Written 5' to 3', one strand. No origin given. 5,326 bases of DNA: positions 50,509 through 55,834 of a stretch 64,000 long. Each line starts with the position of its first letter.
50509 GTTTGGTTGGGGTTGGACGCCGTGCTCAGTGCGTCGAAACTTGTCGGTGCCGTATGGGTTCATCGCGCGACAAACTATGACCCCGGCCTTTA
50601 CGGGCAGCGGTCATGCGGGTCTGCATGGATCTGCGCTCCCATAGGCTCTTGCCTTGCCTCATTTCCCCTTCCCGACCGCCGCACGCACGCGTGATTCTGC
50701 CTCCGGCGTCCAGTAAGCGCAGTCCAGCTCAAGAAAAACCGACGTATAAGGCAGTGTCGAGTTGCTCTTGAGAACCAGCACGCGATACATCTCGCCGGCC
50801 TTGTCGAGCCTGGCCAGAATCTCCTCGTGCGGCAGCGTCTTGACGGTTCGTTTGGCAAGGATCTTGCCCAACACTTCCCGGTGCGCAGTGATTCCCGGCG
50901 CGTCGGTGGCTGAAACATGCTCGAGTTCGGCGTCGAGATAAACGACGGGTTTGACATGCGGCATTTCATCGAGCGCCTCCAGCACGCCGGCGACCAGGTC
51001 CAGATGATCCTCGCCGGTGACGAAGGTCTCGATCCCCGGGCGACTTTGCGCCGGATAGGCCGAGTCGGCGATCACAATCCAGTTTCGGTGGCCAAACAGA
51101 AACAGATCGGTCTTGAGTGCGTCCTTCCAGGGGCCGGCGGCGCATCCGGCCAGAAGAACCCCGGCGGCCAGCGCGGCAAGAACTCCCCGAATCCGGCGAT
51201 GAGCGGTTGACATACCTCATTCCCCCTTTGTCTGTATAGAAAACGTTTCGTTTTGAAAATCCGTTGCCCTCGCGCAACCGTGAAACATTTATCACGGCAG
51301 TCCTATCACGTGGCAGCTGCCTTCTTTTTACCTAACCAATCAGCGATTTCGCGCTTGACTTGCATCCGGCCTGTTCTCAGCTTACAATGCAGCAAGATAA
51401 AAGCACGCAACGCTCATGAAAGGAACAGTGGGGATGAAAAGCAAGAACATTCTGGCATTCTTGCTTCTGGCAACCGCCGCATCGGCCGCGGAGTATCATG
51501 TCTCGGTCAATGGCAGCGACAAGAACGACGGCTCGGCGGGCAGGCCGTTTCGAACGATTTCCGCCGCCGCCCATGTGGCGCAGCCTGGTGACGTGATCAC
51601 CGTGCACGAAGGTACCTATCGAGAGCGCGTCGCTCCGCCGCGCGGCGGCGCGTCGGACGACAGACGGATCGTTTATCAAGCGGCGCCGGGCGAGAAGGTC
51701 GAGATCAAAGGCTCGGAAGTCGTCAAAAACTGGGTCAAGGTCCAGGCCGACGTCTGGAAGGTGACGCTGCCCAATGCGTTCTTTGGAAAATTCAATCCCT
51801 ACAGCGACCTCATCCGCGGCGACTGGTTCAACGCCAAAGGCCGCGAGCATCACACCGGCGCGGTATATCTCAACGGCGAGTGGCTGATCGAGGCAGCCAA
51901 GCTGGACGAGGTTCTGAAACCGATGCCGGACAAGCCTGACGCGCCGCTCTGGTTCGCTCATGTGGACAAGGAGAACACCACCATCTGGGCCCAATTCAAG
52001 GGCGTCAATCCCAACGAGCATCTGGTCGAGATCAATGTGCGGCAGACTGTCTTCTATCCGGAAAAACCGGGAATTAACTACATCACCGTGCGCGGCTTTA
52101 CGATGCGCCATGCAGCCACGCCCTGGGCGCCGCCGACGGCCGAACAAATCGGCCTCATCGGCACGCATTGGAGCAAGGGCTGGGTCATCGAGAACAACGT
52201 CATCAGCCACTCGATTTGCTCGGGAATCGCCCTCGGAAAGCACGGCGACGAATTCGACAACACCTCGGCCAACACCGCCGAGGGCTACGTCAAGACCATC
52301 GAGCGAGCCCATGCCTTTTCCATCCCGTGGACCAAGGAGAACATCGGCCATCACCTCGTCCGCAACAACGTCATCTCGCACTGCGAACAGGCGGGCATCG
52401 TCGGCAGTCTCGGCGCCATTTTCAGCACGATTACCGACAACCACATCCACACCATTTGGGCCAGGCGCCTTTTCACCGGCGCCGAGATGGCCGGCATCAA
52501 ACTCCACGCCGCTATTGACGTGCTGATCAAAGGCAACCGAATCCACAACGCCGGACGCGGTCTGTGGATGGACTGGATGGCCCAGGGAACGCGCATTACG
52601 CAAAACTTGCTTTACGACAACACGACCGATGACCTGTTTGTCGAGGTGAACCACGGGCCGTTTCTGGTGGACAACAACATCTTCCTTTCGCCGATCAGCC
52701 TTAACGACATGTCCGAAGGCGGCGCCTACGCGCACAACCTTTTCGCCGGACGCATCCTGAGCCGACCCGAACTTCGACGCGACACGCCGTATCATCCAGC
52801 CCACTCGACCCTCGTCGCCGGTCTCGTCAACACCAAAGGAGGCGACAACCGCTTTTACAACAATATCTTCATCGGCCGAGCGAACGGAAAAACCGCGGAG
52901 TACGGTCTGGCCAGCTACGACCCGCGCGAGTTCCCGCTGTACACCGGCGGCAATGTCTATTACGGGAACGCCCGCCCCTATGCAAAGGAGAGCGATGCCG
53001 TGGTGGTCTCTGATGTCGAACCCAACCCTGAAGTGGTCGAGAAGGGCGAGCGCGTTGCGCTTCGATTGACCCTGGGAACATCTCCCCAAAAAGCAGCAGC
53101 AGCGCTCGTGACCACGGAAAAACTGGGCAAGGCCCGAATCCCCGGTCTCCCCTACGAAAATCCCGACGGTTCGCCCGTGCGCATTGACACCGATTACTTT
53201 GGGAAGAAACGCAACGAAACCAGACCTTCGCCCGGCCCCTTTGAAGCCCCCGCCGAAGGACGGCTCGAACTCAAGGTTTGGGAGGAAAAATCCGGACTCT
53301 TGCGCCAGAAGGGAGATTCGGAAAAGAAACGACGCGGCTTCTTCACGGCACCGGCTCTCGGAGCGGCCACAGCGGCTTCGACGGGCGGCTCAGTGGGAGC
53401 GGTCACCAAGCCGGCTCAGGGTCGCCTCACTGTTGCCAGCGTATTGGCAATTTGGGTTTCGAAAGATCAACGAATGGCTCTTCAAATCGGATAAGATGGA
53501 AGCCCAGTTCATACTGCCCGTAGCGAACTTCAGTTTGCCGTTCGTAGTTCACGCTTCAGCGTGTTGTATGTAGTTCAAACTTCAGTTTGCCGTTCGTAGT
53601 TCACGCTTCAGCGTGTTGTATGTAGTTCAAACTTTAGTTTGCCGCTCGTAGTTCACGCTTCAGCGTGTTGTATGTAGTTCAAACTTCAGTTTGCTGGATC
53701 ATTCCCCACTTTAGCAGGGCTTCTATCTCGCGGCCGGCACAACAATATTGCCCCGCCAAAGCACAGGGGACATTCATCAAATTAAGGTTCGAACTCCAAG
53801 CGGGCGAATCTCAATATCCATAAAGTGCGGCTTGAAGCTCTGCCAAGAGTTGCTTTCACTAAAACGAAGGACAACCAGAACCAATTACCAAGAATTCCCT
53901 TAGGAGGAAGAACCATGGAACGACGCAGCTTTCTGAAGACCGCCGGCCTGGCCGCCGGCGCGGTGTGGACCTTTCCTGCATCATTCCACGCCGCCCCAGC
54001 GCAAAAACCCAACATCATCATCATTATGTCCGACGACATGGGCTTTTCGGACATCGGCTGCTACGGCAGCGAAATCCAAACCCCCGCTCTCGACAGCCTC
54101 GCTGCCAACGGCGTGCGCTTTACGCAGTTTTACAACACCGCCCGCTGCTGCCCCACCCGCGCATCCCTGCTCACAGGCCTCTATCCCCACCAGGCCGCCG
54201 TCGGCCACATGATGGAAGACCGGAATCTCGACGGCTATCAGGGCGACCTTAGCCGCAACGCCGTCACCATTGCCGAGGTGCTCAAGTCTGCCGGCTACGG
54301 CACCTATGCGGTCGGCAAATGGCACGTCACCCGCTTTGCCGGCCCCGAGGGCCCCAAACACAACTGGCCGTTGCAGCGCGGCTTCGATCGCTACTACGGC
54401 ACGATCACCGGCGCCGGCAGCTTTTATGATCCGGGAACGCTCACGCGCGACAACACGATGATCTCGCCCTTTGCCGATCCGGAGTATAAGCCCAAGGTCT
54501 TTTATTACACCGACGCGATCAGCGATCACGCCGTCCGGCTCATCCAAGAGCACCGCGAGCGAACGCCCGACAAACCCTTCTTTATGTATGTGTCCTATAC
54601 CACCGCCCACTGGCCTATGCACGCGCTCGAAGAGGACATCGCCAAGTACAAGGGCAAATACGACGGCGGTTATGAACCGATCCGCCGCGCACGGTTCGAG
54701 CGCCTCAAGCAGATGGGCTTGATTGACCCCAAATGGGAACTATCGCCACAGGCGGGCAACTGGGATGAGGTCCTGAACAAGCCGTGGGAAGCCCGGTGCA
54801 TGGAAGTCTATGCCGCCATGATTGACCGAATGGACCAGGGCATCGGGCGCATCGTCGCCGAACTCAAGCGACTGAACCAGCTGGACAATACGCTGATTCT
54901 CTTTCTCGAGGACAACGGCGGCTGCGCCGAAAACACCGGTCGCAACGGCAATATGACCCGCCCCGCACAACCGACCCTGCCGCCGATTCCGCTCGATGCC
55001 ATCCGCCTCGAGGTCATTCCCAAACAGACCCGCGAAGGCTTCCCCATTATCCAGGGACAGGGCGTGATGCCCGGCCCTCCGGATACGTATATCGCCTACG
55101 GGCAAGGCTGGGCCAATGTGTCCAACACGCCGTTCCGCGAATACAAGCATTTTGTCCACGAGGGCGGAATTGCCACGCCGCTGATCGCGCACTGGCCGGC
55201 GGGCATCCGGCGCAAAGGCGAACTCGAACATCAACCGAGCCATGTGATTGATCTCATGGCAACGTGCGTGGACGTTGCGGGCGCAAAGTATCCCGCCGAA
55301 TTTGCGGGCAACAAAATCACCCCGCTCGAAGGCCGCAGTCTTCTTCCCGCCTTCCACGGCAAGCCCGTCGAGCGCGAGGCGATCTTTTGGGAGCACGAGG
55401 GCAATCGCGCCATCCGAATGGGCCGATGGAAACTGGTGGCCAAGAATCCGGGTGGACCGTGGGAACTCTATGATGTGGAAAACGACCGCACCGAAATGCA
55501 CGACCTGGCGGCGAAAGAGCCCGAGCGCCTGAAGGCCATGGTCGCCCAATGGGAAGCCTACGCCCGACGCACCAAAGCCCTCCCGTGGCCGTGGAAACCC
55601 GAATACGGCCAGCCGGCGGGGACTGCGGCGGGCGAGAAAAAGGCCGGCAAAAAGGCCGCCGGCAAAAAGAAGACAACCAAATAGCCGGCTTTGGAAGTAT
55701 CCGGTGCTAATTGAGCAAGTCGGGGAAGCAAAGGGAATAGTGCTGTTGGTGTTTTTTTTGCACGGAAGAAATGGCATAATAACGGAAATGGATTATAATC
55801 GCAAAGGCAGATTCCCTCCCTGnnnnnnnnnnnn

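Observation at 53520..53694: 52 bp x 3.4 tandem array built from a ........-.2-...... half-unit, between a beta-helix lyase-like gene and a sulfatase gene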

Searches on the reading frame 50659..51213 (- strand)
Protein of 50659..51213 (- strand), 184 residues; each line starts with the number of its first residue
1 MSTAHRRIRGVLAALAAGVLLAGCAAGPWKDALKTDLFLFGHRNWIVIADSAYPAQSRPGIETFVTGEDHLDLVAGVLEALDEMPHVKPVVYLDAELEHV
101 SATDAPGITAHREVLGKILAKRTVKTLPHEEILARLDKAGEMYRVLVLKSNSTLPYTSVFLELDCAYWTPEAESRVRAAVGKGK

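Call 68: search_protein_families(library=pfam, proteins=[window:50659-51213:-], max_evalue=0.001)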
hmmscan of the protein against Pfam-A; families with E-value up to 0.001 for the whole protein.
window:50659-51213:- (184 aa): 1 family
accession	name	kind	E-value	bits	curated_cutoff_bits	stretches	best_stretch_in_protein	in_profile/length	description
PF05025.18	RbsD_FucU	-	1.1e-05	26.3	25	1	37-161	15-133/138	RbsD / FucU transport protein family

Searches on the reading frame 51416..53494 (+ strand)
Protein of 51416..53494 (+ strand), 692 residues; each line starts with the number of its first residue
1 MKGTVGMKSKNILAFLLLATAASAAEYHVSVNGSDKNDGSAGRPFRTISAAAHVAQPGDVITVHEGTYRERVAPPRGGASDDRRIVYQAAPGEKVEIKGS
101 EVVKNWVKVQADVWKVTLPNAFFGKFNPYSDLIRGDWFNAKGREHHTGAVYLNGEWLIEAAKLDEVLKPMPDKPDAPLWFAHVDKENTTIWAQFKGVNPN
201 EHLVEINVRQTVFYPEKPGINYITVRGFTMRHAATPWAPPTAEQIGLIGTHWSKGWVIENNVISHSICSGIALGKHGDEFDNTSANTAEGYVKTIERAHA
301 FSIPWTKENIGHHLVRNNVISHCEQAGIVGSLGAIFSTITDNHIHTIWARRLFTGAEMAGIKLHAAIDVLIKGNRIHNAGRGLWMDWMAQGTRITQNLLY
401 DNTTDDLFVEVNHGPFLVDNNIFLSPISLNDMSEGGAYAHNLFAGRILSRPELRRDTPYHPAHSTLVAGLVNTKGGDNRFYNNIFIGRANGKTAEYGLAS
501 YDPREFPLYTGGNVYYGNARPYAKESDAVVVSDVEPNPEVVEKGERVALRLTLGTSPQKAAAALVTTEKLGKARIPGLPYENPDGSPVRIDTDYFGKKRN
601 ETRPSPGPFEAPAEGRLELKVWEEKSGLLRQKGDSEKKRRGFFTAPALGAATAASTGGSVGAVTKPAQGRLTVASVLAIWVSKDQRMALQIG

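Call 37: find_related_loci(query=window:51416-53494:+, collection=metagenome_contigs, flank=4000)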
Query window:51416-53494:+ (692 aa) in metagenome_contigs; peptide patterns used: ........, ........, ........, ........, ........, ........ (x = any residue, [..] = any of these).
600 stretches matched a pattern (row limit reached: there are more); 548 encode a relative of the query (tblastn E <= 1e-3); the best 80 are kept; 80 distinct loci.
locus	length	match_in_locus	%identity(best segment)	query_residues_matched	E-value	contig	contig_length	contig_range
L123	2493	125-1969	73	12-622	0e+0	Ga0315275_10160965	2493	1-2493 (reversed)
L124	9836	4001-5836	72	19-622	0e+0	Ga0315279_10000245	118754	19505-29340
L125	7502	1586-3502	68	13-641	0e+0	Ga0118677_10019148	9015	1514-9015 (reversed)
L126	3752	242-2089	70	26-643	0e+0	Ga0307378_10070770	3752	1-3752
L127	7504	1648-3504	71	20-631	0e+0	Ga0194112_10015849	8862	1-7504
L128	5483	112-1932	71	24-622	0e+0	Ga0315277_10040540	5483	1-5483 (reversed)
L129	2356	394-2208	71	26-622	0e+0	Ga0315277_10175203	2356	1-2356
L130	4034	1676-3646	66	10-659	0e+0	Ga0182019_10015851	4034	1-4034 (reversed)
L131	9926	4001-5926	68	12-645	0e+0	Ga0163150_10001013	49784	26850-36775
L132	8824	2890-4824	68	7-637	0e+0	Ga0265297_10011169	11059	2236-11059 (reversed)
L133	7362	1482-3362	68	12-622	0e+0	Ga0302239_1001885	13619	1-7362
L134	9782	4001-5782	72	23-622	0e+0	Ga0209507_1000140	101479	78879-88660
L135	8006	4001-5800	72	26-622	0e+0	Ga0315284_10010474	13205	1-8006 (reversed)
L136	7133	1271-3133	69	11-622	0e+0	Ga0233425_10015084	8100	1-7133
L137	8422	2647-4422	72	26-622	0e+0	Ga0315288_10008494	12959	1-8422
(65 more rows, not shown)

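Call 68: search_protein_families(library=pfam, proteins=[window:51416-53494:+], max_evalue=0.001)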
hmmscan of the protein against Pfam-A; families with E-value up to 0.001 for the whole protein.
window:51416-53494:+ (692 aa): 5 families
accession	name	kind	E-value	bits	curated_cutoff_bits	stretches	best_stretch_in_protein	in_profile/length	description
PF21258.2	Glyco_hydro_120_ins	-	3.4e-31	108.6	27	1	103-206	1-121/121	Glycoside hydrolase 120, insertion domain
PF07602.17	DUF1565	-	9.7e-11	41.9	20.3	1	31-71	1-41/257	Protein of unknown function (DUF1565)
PF13229.12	Beta_helix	-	4.4e-09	36.6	25.9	1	310-424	33-135/158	Right handed beta helix region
PF05048.19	NosD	-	6.4e-08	32.7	23.6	1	251-404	44-174/212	Periplasmic copper-binding protein (NosD)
PF22842.2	Pel9A-like_beta_helix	-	0.00018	21.1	25.2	0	22-68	6-52/370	Pel9A-like, right handed beta helix region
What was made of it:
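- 51416..53494 (+): Upstream gene: secreted right-handed beta-helix protein with a GH120 insertion domain. The array begins 25 nt after its stop codon. Pfam PF21258 E 3e-31, Beta_helix and DUF1565 (call 68).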

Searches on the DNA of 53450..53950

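Call 13: search_rna_families(source=window, start=53450, end=53950, threshold=evalue, max_evalue=10, show_alignments=3)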
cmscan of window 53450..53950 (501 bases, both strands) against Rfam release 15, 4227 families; matches with E-value up to 10: 3.
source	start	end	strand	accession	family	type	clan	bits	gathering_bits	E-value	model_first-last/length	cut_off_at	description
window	53652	53719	-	RF00538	snoCD11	Gene; snRNA; snoRNA; CD-box;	-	14.9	60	9.2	1-75/75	no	Small nucleolar RNA CD11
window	53621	53661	-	RF03015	Transposase-2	Gene; sRNA;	-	13.9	42.7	3.5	1-69/69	no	Transposase-2 RNA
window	53521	53576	+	RF02477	GlsR9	Gene; snRNA; snoRNA; CD-box;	-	13.3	95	6.8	1-79/79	no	Small nucleolar RNA GlsR9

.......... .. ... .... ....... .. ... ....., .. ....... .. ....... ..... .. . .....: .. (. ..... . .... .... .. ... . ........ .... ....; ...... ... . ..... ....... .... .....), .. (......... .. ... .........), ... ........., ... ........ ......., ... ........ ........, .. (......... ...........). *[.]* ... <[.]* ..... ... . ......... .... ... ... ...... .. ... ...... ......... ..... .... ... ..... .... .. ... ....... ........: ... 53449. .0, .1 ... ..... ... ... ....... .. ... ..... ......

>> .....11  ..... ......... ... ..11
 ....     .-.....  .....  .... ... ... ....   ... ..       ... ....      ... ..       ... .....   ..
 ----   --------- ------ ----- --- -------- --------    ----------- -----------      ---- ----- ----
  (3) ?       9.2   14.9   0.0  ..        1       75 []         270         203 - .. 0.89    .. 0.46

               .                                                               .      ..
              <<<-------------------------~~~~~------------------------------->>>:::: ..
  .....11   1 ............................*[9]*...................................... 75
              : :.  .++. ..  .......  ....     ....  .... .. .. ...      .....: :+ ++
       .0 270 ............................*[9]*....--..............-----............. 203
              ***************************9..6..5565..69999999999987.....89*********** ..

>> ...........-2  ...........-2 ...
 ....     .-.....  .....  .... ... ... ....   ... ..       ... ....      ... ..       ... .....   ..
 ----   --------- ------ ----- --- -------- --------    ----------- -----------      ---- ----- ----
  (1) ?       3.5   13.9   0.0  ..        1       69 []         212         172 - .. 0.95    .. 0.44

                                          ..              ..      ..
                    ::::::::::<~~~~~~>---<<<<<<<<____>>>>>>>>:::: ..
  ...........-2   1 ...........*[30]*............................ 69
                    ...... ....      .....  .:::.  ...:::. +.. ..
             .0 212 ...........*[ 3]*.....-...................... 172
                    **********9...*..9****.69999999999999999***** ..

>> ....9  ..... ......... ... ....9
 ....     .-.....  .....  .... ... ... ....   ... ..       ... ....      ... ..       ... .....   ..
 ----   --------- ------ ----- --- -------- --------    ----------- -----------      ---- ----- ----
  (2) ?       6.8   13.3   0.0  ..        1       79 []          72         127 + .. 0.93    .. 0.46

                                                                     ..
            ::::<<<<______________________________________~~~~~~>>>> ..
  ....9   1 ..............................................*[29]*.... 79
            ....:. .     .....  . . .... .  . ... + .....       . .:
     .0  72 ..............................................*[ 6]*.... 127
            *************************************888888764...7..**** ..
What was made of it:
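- On Any curated RNA family (Rfam 15): The best sub-threshold hit was Transposase-2 RF03015 at 13.9 bits against a threshold of 42.7, E 3.5 (call 13).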

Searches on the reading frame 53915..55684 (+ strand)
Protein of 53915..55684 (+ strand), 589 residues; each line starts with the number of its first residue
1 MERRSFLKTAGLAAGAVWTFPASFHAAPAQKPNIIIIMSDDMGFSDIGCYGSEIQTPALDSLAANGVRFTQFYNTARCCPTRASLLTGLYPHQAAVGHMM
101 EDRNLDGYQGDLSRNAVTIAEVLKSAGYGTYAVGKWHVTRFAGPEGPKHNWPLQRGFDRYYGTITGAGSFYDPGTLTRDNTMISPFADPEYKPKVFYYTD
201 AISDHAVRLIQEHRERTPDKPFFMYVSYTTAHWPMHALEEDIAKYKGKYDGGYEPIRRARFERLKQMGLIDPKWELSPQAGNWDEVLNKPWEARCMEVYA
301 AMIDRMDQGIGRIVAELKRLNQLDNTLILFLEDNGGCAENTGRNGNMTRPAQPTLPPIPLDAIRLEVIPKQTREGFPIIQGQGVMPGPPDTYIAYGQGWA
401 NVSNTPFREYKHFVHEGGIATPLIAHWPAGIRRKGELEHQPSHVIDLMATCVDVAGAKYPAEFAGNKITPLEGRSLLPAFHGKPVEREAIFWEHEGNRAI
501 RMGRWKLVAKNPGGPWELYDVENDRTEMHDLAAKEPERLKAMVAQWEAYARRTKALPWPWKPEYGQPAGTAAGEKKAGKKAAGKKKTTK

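Call 19: find_encoding_contigs(protein=window:53915-55684:+, flank=3000, max_places=6)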
Protein window:53915-55684:+ (589 aa): no gene with exactly this product is on record in the collection.

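Call 68: search_protein_families(library=pfam, proteins=[window:53915-55684:+], max_evalue=0.001)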
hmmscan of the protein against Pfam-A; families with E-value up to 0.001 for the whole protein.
window:53915-55684:+ (589 aa): 3 families
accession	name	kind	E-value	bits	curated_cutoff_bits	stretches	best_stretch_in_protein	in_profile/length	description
PF00884.28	Sulfatase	-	1.4e-60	205.6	25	1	32-457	1-301/301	Sulfatase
PF16347.10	SGSH_C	-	1.7e-11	44.9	29.3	1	411-535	8-135/154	N-sulphoglucosamine sulphohydrolase, C-terminal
PF01663.27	Phosphodiest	-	0.00014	22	23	1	35-331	2-216/342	Type I phosphodiesterase / nucleotide pyrophosphatase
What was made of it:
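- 53915..55684 (+): Downstream gene: sulfatase. Its ATG follows GGAGG and lies 221 nt after the array. Pfam PF00884 E 1e-60 (call 68).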
